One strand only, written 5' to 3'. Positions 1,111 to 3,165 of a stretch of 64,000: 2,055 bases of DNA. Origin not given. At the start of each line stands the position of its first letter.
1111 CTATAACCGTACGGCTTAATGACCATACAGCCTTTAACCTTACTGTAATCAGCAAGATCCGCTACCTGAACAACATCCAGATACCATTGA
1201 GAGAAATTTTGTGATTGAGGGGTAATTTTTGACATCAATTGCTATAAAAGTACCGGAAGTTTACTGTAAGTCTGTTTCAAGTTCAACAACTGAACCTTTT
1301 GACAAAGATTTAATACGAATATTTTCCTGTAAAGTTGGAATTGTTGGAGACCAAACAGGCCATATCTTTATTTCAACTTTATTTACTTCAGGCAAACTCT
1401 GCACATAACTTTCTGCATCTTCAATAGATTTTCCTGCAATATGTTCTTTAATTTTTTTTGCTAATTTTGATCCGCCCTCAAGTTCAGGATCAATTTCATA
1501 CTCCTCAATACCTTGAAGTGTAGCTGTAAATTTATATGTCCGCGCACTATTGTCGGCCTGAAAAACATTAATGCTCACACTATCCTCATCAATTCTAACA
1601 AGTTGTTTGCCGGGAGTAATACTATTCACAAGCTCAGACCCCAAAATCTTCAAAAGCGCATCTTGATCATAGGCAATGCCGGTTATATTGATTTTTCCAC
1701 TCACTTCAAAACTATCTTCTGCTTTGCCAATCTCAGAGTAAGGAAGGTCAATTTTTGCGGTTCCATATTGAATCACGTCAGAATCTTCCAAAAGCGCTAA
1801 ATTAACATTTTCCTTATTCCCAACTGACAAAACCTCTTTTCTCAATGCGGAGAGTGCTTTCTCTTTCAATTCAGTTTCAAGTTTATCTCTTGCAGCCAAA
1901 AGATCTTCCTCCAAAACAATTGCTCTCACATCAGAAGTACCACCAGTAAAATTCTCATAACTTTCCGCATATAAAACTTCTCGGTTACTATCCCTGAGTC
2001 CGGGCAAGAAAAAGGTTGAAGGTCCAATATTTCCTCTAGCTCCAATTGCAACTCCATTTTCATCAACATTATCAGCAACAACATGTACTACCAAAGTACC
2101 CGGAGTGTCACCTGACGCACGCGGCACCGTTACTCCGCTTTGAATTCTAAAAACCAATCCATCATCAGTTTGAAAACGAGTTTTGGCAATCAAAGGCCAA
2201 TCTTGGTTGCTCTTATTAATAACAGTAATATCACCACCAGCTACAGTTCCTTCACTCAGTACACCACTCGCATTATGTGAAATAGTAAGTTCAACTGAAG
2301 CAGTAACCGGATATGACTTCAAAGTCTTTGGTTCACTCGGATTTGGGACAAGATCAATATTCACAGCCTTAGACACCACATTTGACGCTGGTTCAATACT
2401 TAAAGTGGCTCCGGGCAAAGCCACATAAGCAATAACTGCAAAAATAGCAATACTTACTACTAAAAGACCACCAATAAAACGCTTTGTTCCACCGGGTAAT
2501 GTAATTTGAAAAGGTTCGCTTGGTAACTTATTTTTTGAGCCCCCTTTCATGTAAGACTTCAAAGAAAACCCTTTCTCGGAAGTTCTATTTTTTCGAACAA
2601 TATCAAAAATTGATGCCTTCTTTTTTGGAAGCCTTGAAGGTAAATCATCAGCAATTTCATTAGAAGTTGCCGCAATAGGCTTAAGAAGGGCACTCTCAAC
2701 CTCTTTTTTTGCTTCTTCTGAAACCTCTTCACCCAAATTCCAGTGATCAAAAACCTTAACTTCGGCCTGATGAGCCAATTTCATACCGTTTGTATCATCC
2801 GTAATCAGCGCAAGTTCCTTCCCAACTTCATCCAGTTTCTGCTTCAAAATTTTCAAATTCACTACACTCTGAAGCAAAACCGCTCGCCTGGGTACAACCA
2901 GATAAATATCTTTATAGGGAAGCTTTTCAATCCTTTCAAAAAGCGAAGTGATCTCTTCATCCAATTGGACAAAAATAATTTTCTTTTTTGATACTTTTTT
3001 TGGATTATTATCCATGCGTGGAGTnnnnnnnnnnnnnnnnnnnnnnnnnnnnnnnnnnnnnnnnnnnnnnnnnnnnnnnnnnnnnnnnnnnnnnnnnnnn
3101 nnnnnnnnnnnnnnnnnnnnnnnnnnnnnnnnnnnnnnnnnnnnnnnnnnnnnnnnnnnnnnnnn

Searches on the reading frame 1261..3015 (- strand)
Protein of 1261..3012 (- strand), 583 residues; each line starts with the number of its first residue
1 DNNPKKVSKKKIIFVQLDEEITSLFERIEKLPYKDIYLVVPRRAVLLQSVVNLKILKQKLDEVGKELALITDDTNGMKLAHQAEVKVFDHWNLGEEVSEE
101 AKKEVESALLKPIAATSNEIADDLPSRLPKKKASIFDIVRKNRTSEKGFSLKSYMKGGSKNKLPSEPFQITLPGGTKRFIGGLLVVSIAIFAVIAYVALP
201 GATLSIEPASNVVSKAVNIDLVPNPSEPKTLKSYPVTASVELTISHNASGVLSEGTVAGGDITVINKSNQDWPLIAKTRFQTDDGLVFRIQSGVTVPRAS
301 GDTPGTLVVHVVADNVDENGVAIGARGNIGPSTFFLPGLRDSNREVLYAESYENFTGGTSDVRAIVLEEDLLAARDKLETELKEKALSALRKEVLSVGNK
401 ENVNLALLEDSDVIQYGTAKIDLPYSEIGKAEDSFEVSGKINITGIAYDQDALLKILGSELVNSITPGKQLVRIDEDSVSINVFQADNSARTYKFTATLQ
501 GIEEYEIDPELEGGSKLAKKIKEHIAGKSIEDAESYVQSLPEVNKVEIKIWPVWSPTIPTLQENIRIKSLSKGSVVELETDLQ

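Call 8: search_protein_families(library=pfam, proteins=[window:1261-3012:-], max_evalue=0.00001)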
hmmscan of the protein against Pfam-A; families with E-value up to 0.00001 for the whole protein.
window:1261-3012:- (583 aa): 0 families

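Call 84: find_encoding_contigs(protein=window:1264-3015:-, flank=10000, max_places=1)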
Protein window:1264-3015:- (584 aa): 2 contigs read that carry it; 1 place shown.
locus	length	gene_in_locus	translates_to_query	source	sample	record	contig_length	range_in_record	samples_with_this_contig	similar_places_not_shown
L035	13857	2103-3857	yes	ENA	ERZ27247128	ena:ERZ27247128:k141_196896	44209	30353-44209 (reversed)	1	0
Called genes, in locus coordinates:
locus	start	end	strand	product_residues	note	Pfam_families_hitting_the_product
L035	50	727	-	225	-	PF01027:Bax1-I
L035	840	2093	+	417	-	PF11104:PilM_2 (faint), PF06723:MreB_Mbl (weak), PF14450:FtsA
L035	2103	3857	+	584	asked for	-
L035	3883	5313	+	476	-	PF00587:tRNA-synt_2b, PF03129:HGTP_anticodon, PF09180:ProRS-C_1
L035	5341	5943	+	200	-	-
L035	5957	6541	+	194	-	-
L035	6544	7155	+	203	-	-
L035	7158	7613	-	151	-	-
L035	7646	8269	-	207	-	-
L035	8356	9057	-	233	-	PF00535:Glycos_transf_2, PF10111:Glyco_tranf_2_2, PF13641:Glyco_tranf_2_3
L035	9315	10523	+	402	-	PF00082:Peptidase_S8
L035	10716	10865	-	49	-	-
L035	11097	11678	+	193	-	PF04542:Sigma70_r2, PF08281:Sigma70_r4_2, PF04545:Sigma70_r4, PF00196:GerE (weak)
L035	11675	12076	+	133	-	-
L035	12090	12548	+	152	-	-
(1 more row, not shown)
